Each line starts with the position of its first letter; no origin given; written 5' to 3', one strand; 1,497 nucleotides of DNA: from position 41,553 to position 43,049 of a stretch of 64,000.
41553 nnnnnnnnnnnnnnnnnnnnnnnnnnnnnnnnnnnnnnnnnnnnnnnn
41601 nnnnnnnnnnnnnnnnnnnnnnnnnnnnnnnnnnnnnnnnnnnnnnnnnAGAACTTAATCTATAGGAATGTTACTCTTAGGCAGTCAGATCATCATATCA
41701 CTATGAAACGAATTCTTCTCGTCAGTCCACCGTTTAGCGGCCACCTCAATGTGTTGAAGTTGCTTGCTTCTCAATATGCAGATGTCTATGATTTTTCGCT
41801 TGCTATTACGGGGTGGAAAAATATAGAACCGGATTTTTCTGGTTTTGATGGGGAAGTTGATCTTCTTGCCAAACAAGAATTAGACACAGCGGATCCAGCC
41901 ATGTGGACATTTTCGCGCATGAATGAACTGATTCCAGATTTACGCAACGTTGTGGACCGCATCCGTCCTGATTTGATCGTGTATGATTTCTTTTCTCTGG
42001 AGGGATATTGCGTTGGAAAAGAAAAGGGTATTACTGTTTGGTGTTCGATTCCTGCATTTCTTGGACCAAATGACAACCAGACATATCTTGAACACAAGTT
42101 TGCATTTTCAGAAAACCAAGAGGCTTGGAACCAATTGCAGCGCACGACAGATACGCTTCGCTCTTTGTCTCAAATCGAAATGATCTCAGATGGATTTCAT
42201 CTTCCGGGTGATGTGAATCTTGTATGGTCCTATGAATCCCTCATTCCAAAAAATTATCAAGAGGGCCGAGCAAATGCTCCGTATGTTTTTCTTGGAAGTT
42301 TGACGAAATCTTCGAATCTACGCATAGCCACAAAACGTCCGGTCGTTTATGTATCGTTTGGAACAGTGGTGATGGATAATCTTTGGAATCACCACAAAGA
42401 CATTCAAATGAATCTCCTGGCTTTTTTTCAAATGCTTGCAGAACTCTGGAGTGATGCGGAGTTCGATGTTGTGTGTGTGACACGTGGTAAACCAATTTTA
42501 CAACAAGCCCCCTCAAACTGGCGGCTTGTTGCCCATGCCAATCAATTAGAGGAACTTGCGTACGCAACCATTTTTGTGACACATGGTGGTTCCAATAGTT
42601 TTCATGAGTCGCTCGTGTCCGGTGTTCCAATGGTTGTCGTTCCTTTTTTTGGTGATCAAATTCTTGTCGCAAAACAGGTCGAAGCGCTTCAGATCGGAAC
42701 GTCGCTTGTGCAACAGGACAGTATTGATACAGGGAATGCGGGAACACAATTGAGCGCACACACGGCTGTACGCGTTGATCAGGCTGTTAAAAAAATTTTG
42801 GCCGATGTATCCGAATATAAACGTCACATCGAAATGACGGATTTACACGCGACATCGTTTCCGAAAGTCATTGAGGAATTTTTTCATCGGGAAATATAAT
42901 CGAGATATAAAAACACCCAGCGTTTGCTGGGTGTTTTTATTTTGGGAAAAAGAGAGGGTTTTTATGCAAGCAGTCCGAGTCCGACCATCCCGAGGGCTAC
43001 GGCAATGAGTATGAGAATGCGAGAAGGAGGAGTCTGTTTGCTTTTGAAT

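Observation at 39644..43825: Divergent glycosyltransferase - HPr-kinase-like - glycosyltransferase - DMT transporter cluster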

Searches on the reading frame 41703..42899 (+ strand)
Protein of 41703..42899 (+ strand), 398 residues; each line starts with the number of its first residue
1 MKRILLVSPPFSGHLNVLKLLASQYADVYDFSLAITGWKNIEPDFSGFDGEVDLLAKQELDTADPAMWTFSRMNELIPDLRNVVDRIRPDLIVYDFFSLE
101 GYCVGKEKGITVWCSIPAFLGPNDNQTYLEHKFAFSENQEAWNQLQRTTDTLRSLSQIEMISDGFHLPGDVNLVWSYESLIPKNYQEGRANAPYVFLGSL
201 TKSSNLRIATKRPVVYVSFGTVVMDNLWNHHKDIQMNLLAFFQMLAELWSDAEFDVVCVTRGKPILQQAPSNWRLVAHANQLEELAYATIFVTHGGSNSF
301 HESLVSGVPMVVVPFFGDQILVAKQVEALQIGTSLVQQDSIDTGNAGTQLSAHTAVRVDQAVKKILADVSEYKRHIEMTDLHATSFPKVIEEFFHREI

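Call 3: search_protein_families(library=pfam, proteins=[window:41703-42899:+], max_evalue=0.1)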
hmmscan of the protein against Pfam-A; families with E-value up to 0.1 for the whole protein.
window:41703-42899:+ (398 aa): 4 families
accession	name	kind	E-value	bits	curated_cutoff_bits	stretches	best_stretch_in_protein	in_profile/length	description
PF00201.24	UDPGT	-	1.1e-13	51.2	19.5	1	211-335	274-388/499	UDP-glucoronosyl and UDP-glucosyl transferase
PF06722.18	EryCIII-like_C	-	1.3e-09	38.6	31.7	1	251-342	11-101/145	Erythromycin biosynthesis protein CIII-like, C-terminal domain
PF04101.22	Glyco_tran_28_C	-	1.9e-06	28.4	22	1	283-339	67-127/166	Glycosyltransferase family 28 C-terminal domain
PF21036.3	EryCIII-like_N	-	0.035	14.2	27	1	73-112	83-122/216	Erythromycin biosynthesis protein CIII-like, N-terminal domain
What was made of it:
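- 41703..42899 (+): GT-B: GT1 UDPGT/MGT-like glycosyltransferase, 398 aa. It is the third member of the type-1 cassette. PF00201, E 1.1e-13 (call 3).
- On GT1 / MGT (macrolide-type UDP-glycosyltransferase), for the 41703-42899 gene: PF00201 at 51.2 bits (gathering score 19.5) (call 3).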

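Call 4: search_protein_families(library=ncbifam, proteins=[window:41703-42899:+], max_evalue=0.1)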
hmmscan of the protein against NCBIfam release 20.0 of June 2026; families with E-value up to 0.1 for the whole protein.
window:41703-42899:+ (398 aa): 8 families
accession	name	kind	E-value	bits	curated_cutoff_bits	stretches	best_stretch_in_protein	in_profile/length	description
TIGR01426.2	MGT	subfamily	3.5e-25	88.8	260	1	61-342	66-346/393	macrolide family glycosyltransferase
NF000362.1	self_GT_OleI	exception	4.8e-10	39.2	700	1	266-371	300-401/424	OleI family self-immunity macrolide glycosyltransferase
TIGR04516.1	glycosyl_450act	subfamily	2.2e-09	36.9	440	1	206-338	240-366/418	activator-dependent family glycosyltransferase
NF033129.1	macro_glyco_Mgt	subfamily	4.7e-08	32.4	700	1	78-369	88-371/393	macrolide-inactivating glycosyltransferase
TIGR00661.1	MJ1255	subfamily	0.00028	20.3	195.9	1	274-337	234-299/321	MJ1255/VC2487 family glycosyltransferase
TIGR01133.1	murG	equivalog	0.0021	17.2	250.25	1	279-340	247-311/353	undecaprenyldiphospho-muramoylpentapeptide beta-N-acetylglucosaminyltransferase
NF041548.1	PssE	equivalog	0.0075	16.2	120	1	269-315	39-86/146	PssE/Cps14G family polysaccharide biosynthesis glycosyltransferase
NF000354.1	glycotrans_Rgt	equivalog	0.0084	15.3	800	1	277-335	295-353/411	rifamycin-inactivating glycosyltransferase Rgt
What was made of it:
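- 41703..42899 (+): TIGR01426 MGT scores 88.8 bits against a cut-off of 260 (call 4).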

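Call 22: search_solved_structures(query=window:41703-42899:+, max_evalue=0.01)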
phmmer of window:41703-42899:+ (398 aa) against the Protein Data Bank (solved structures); distinct sequences matched with E-value up to 0.01: 77 (the best 60 are shown).
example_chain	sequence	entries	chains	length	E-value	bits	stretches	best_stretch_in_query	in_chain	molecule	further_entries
7vlb_A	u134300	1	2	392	5.4e-17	65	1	64-343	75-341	UDP-glycosyltransferase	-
6kqw_A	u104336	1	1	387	2.2e-15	59.7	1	67-340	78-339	Uncharacterized UDP-glucosyltransferase YjiC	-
6kqx_A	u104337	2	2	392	2.3e-15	59.6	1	67-340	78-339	Uncharacterized UDP-glucosyltransferase YjiC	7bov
10zg_A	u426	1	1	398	4.8e-15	58.6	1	212-338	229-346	Glycosyl transferase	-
7vm0_A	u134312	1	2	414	5.9e-14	55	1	126-337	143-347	Glycosyl transferase family 1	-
8h5d_A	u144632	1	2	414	1.6e-12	50.3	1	127-337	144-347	Glycosyltransferase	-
3hbf_A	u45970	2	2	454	1.8e-08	36.9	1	248-334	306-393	Flavonoid 3-O-glucosyltransferase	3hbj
2c1x_A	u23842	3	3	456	3.2e-08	36.1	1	213-334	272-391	UDP-GLUCOSE FLAVONOID 3-O GLYCOSYLTRANSFERASE | UDP GLUCOSE:FLAVONOID 3-O-GLUCOSYLTRANSFERASE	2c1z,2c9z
3wc4_A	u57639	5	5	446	3.7e-08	35.9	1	210-345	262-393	UDP-glucose:anthocyanidin 3-O-glucosyltransferase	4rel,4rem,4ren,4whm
2iya_A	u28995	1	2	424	5.2e-08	35.4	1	266-367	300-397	OLEANDOMYCIN GLYCOSYLTRANSFERASE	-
6j31_A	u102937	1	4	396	6.2e-08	35.1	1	266-332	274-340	kcn28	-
6j32_A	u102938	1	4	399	6.3e-08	35.1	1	266-332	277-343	Kcn28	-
6pnt_A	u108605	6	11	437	7e-08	35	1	279-337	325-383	UDP-glycosyltransferase 202A2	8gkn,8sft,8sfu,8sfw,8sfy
8i0e_A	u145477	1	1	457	1.1e-07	34.3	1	212-333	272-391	Glycosyltransferase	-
7lvy_A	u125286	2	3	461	1.7e-06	30.4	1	269-335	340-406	UDP-glycosyltransferase 203A2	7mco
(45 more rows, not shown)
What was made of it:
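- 41703..42899 (+): Best PDB relatives are UGT109A1 and YjiC (call 22).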

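Call 41: search_protein_families(library=padloc, proteins=[window:41703-42899:+], max_evalue=0.01)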
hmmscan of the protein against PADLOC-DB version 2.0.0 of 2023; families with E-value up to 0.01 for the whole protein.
window:41703-42899:+ (398 aa): 0 families

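Call 93: find_homologous_proteins(query=window:41703-42899:+, max_evalue=1e-20)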
Query window:41703-42899:+ (398 aa): 118 proteins with E <= 1e-20 among 3664 candidates.
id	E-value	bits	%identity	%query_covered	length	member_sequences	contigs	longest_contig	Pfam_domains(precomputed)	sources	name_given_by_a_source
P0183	5.7e-269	909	100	100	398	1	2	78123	PF00201.25,PF04101.23,PF06722.19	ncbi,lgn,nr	ncbi:glycosyltransferase family 1 protein [Candidatus Uhrbacteria bacterium]|nr:glycosyltransferase 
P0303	1.4e-194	664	72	100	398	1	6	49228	PF00201.25,PF04101.23,PF06722.19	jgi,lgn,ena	-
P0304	3.0e-177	607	78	83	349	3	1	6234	PF00201.25,PF06722.19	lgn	-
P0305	4.8e-145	501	59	95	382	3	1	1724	PF00201.25,PF06722.19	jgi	-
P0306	2.0e-116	407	49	98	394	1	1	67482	PF00201.25,PF06722.19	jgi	jgi:hypothetical protein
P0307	8.6e-110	385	47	98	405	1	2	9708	PF00201.25,PF06722.19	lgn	-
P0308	1.1e-109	385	46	96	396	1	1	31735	PF00201.25,PF04101.23,PF06722.19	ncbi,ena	-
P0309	3.1e-108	380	43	98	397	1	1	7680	PF00201.25,PF13528.13,PF04101.23,PF06722.19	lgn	-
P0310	6.7e-108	379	44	99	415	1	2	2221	PF00201.25,PF06722.19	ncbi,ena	-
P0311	1.5e-107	378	46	96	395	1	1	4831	PF00201.25,PF04101.23,PF06722.19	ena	-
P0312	2.2e-107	377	48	96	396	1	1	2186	PF00201.25,PF04101.23,PF06722.19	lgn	-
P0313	1.2e-106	375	45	96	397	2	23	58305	PF00201.25,PF04101.23,PF06722.19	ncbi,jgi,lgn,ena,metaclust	ncbi:MAG TPA: glycosyltransferase [Candidatus Paceibacterota bacterium]|metaclust:\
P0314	4.3e-106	373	42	99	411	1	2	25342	PF00201.25,PF06722.19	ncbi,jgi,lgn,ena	-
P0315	1.2e-105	372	45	99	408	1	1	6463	PF00201.25,PF04101.23,PF06722.19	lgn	-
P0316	1.5e-105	371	43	100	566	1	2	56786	PF00201.25,PF06722.19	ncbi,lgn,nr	ncbi:glycosyltransferase family 1 protein [Patescibacteria group bacterium]|nr:glycosyltransferase f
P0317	1.8e-105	371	46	98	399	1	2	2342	PF00201.25,PF06722.19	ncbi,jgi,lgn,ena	-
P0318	4.9e-105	370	44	96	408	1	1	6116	PF00201.25,PF04101.23,PF06722.19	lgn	-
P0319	6.5e-105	369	47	96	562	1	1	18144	PF00201.25,PF06722.19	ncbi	-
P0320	1.0e-104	369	45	96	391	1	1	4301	PF00201.25,PF04101.23,PF06722.19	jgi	-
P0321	1.3e-104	368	46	98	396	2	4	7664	PF00201.25,PF04101.23,PF06722.19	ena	-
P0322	8.4e-104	366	46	92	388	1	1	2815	PF00201.25,PF04101.23,PF06722.19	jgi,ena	-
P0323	8.7e-104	366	47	96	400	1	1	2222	PF00201.25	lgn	-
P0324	3.3e-103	364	46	96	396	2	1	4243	PF00201.25,PF04101.23,PF06722.19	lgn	-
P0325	5.6e-103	363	49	84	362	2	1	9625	PF00201.25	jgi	jgi:hypothetical protein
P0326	6.4e-103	363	44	98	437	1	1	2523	PF00201.25,PF06722.19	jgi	-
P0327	9.1e-103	362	45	97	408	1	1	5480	PF00201.25,PF04101.23,PF06722.19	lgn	-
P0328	1.3e-102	362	45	96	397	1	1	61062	PF00201.25,PF06722.19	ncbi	-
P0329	1.4e-102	362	45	98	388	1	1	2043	PF00201.25,PF04101.23,PF06722.19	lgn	-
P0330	2.9e-102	361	44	98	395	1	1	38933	PF00201.25,PF04101.23,PF06722.19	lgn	-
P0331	1.5e-101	358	46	100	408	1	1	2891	PF00201.25,PF06722.19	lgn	-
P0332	3.0e-101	357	45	96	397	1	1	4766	PF00201.25,PF06722.19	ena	-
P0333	4.7e-101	357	44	91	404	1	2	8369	PF00201.25,PF04101.23,PF06722.19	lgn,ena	-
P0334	8.0e-101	356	46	92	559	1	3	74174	PF00201.25,PF06722.19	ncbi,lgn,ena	-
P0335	9.3e-101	356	45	99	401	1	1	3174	PF00201.25,PF06722.19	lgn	-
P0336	9.5e-101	356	46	98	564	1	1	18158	PF00201.25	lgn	-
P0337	9.7e-101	356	46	96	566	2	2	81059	PF00201.25,PF06722.19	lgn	-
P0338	1.8e-100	355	42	98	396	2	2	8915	PF00201.25,PF04101.23,PF06722.19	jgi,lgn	-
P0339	1.2e-98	349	44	96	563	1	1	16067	PF00201.25,PF06722.19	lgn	-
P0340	2.3e-98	348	44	98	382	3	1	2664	PF00201.25,PF06722.19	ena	-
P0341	8.6e-98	346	43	98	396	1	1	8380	PF00201.25,PF04101.23,PF06722.19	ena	-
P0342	1.2e-97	345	41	99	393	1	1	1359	PF00201.25,PF04101.23,PF06722.19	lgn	-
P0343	2.9e-97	344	47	92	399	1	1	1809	PF00201.25,PF06722.19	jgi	jgi:MGT family glycosyltransferase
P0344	6.7e-97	343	45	96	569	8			PF00201.25,PF06722.19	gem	-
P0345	6.9e-97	343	44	97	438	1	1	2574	PF00201.25,PF04101.23,PF06722.19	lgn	-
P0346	9.6e-97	342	47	87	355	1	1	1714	PF00201.25,PF04101.23,PF06722.19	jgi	-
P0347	1.0e-96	342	41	98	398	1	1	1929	PF00201.25,PF04101.23,PF06722.19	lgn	-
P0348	1.0e-96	342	43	98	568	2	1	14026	PF00201.25,PF06722.19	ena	-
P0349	7.5e-96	339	42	98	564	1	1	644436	PF00201.25,PF04101.23,PF06722.19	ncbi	ncbi:MAG: glycosyltransferase [Candidatus Saccharimonadaceae bacterium]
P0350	2.6e-95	338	46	89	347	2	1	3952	PF00201.25,PF04101.23,PF06722.19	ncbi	-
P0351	7.7e-95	336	45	94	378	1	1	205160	PF00201.25,PF06722.19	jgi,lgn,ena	-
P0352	1.3e-94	335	43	96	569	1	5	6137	PF00201.25,PF06722.19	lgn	-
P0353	1.6e-94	335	43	98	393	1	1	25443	PF00201.25,PF04101.23,PF06722.19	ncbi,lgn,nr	ncbi:glycosyltransferase family 1 protein [Candidatus Woesearchaeota archaeon]|nr:glycosyltransferas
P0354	3.0e-94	334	44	98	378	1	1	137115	PF00201.25,PF06722.19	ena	-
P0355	1.8e-93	332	46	94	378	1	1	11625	PF00201.25,PF06722.19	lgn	-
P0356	3.2e-93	331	44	92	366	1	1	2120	PF00201.25,PF04101.23,PF06722.19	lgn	-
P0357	5.7e-93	330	45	94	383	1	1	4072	PF00201.25,PF06722.19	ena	-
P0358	6.6e-93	330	43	99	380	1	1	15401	PF00201.25,PF06722.19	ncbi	-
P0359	1.9e-92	328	45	99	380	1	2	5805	PF00201.25,PF06722.19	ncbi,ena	-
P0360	2.4e-92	328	42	98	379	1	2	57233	PF00201.25,PF06722.19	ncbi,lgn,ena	-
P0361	5.5e-92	327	41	98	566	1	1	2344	PF00201.25,PF06722.19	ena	-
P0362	2.1e-91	325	42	98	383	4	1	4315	PF00201.25,PF06722.19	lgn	-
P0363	1.3e-90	322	43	99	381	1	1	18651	PF00201.25,PF06722.19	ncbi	-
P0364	2.7e-90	321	43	98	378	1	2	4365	PF00201.25,PF04101.23,PF06722.19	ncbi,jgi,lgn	jgi:MGT family glycosyltransferase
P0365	5.4e-90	320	42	92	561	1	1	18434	PF00201.25,PF06722.19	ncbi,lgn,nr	ncbi:MAG TPA: glycosyltransferase [Candidatus Paceibacterota bacterium]|nr:glycosyltransferase [Cand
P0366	8.1e-90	320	42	96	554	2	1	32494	PF00201.25,PF06722.19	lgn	-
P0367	9.8e-90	319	42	99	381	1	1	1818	PF00201.25,PF06722.19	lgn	-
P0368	2.2e-89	318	40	98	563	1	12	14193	PF00201.25,PF06722.19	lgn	-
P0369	3.5e-89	318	43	95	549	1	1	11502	PF00201.25,PF06722.19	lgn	-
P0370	5.3e-89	317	43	98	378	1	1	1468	PF00201.25,PF06722.19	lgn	-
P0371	5.3e-89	317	42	97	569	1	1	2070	PF00201.25,PF04101.23,PF06722.19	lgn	-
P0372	5.2e-85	304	37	98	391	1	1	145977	PF00201.25,PF06722.19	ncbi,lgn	-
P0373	5.3e-84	300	42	92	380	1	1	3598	PF00201.25,PF06722.19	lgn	-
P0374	8.1e-83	297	45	85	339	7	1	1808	PF00201.25,PF06722.19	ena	-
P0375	2.1e-82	295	46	78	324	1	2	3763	PF00201.25,PF06722.19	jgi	jgi:UDP:flavonoid glycosyltransferase YjiC (YdhE family)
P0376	2.4e-82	295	39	96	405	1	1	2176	PF00201.25,PF06722.19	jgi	jgi:hypothetical protein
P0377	1.9e-80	289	39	96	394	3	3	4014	PF00201.25,PF06722.19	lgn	-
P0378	3.7e-80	288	41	92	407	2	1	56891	PF00201.25,PF06722.19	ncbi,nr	ncbi:MAG TPA: nucleotide disphospho-sugar-binding domain-containing protein [Micromonosporaceae bact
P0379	1.2e-79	286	39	96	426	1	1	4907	PF00201.25,PF06722.19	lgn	-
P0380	1.7e-78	282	39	92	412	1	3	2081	PF00201.25,PF06722.19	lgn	-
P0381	2.6e-78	282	37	92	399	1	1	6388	PF00201.25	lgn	-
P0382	2.9e-78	282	39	95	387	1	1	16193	PF00201.25,PF06722.19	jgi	jgi:hypothetical protein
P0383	1.1e-77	280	39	96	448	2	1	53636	PF00201.25,PF04101.23,PF06722.19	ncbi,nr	ncbi:glycosyltransferase [Micromonospora deserti]|nr:glycosyltransferase [Micromonospora deserti]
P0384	2.3e-77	279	38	96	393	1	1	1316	PF00201.25,PF06722.19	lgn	-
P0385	1.2e-75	273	37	96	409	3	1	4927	PF00201.25,PF06722.19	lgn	-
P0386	1.2e-75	273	38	97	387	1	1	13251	PF00201.25,PF06722.19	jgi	jgi:UDP:flavonoid glycosyltransferase YjiC (YdhE family)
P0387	2.5e-75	272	37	97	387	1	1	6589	PF00201.25,PF06722.19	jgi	jgi:UDP:flavonoid glycosyltransferase YjiC (YdhE family)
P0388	2.8e-75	272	38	95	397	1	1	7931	PF00201.25,PF06722.19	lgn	-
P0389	4.8e-75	271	38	96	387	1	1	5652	PF00201.25,PF06722.19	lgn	-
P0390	5.7e-75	271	38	93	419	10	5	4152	PF00201.25,PF06722.19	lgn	-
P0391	6.6e-74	267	39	98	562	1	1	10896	PF00201.25,PF06722.19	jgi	-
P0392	3.7e-73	265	38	92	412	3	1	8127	PF00201.25,PF06722.19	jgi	jgi:UDP:flavonoid glycosyltransferase YjiC (YdhE family)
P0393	3.4e-72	262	37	96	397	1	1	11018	PF00201.25,PF06722.19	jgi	jgi:UDP:flavonoid glycosyltransferase YjiC (YdhE family)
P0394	4.6e-72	261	36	98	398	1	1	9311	PF00201.25,PF06722.19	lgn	-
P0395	1.1e-71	260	38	91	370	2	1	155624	PF00201.25,PF06722.19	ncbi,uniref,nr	ncbi:glycosyltransferase [Rugosimonospora africana]|uniref:glycosyltransferase n=1 Tax=Rugosimonospo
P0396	1.6e-71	259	37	96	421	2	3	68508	PF00201.25,PF06722.19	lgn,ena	-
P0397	4.9e-70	254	38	92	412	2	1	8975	PF00201.25,PF06722.19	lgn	-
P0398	1.4e-68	250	36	96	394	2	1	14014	PF00201.25,PF06722.19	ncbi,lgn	ncbi:MAG: hypothetical protein V7603_3488 [Micromonosporaceae bacterium]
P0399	3.0e-68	249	36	96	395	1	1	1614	PF00201.25,PF06722.19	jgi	jgi:hypothetical protein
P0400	2.0e-67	246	35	94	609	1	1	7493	PF00201.25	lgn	-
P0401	3.3e-67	245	42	72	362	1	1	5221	PF00201.25,PF06722.19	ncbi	ncbi:MAG TPA: nucleotide disphospho-sugar-binding domain-containing protein [Micromonosporaceae bact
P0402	1.7e-66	243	39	95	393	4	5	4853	PF00201.25,PF06722.19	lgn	-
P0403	1.9e-65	239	37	94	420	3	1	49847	PF00201.25,PF06722.19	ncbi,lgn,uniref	ncbi:glycosyltransferase [Polymorphospora rubra]|uniref:glycosyltransferase n=1 Tax=Polymorphospora 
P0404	1.6e-64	236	36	97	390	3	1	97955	PF00201.25,PF06722.19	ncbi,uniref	ncbi:glycosyltransferase [Micromonospora sp. LOL_023]|uniref:glycosyltransferase n=1 Tax=Micromonosp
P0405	5.0e-64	235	35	94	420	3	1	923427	PF00201.25,PF06722.19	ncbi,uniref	ncbi:nucleotide disphospho-sugar-binding domain-containing protein [Polymorphospora sp. NPDC051019]|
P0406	8.0e-63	231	35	85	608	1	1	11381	PF00201.25,PF06722.19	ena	-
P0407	2.4e-62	229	41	68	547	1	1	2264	PF00201.25,PF01931.26,PF06722.19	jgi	-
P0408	7.1e-62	228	35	96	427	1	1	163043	PF00201.25,PF06722.19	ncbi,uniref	ncbi:glycosyltransferase [Micromonospora sp. LOL_021]|uniref:glycosyltransferase n=1 Tax=Micromonosp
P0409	1.9e-61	226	36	84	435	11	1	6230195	PF00201.25,PF06722.19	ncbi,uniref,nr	ncbi:UDP:flavonoid glycosyltransferase YjiC (YdhE family) [Micromonospora sp. Llam0]|uniref:glycosyl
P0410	9.5e-61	224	33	98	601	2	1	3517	PF00201.25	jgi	-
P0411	1.2e-60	224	35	97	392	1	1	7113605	PF00201.25,PF06722.19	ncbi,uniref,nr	ncbi:glycosyltransferase [Solwaraspora sp. WMMD406]|uniref:glycosyltransferase n=1 Tax=Solwaraspora 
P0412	2.4e-59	219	35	96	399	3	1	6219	PF00201.25,PF06722.19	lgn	-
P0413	3.8e-59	219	34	85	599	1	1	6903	PF00201.25,PF04101.23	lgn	-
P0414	5.8e-58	215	33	94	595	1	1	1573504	PF00201.25,PF04101.23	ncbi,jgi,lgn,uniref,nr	ncbi:UDP-glycosyltransferase MGT [Fadolivirus algeromassiliense]|jgi:hypothetical protein|uniref:UDP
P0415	1.2e-57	214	36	93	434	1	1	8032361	PF00201.25,PF06722.19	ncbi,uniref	ncbi:glycosyltransferase [Solwaraspora sp. WMMB335]|uniref:glycosyltransferase n=1 Tax=Solwaraspora 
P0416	2.7e-53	199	29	99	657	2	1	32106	PF00201.25,PF06722.19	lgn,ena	-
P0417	3.1e-53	199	31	91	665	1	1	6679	PF00201.25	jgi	jgi:UDP:flavonoid glycosyltransferase YjiC (YdhE family)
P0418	3.4e-48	183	38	65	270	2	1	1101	PF00201.25,PF06722.19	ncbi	-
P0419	1.5e-42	164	46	45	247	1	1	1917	PF00201.25,PF04101.23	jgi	-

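Call 94: find_encoding_contigs(protein=P0409, flank=10000, max_places=1)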
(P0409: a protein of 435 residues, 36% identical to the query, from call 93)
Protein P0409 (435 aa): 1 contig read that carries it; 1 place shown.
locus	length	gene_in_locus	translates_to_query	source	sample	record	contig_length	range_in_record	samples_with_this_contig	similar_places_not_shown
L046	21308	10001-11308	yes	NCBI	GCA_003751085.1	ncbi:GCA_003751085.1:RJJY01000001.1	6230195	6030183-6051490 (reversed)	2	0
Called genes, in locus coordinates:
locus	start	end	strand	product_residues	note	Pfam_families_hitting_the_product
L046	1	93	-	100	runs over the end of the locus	-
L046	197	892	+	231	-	PF09968:DUF2202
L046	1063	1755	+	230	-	PF00072:Response_reg, PF00486:Trans_reg_C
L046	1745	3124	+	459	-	PF00672:HAMP, PF00512:HisKA, PF02518:HATPase_c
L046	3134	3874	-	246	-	PF01988:VIT1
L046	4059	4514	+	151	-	-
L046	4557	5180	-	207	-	PF00072:Response_reg, PF00196:GerE, PF08281:Sigma70_r4_2 (weak)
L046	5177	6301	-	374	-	PF07730:HisKA_3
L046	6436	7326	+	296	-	PF00005:ABC_tran, PF13304:AAA_21, PF26919:ABC-like_C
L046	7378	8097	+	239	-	PF01061:ABC2_membrane (weak), PF12698:ABC2_membrane_3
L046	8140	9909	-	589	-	PF00933:Glyco_hydro_3, PF01915:Glyco_hydro_3_C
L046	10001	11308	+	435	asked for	PF00201:UDPGT, PF06722:EryCIII-like_C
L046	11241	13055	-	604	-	PF19291:TREH_N, PF00723:Glyco_hydro_15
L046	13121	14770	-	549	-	PF04542:Sigma70_r2, PF08281:Sigma70_r4_2 (weak)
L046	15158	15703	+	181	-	-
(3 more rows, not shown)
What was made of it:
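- Closest known: GT1 natural-product and UDP-glycosyltransferases. Different: The more distant actinobacterial GTB homologue examined stands alone (call 94).
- Tried and rejected: It stands alone next to GH3 and GH15 glycosidases (call 94).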
